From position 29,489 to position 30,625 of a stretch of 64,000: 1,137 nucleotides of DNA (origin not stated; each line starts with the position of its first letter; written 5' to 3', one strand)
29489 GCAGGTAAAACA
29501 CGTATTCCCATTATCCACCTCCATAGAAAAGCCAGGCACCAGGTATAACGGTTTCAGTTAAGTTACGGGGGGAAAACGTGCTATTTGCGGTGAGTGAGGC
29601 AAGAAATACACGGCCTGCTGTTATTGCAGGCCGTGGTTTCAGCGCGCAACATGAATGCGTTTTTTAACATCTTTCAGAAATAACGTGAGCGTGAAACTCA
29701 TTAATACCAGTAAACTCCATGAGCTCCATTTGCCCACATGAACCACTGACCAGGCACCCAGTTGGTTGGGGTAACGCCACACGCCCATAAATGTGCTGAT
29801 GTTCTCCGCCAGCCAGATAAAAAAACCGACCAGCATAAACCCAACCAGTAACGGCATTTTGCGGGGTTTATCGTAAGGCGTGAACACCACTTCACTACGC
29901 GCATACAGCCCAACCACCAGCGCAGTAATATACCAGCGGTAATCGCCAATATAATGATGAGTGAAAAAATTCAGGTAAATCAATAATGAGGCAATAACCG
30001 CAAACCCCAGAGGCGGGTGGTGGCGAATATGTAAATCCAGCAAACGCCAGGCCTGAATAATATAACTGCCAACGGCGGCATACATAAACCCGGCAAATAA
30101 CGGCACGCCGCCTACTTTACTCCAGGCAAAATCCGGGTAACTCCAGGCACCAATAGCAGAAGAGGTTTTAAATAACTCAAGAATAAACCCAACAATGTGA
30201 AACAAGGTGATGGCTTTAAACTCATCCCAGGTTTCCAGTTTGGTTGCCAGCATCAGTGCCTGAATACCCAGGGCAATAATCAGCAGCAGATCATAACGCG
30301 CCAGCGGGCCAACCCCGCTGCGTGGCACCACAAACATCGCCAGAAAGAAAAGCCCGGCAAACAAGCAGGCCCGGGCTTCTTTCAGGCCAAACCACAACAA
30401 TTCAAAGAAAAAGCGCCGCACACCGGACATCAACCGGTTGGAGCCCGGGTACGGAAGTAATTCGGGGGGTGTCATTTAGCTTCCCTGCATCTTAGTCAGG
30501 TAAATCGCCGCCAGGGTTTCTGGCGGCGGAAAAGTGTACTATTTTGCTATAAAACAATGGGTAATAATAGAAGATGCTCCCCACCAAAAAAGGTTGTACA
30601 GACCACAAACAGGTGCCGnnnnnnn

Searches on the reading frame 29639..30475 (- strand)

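Call 7: search_protein_families(library=ncbifam, proteins=[window:29639-30475:-], max_evalue=1e-20)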
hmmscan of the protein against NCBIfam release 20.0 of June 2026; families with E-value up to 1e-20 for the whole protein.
window:29639-30475:- (278 aa): 0 families

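Call 15: search_protein_families(library=pfam, proteins=[window:29639-30475:-], max_evalue=0.00001)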
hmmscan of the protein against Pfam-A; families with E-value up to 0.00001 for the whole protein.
window:29639-30475:- (278 aa): 1 family
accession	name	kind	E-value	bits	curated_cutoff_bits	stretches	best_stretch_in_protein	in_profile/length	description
PF05675.17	DUF817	-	9.9e-100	333.5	25.9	1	25-261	1-237/237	Protein of unknown function (DUF817)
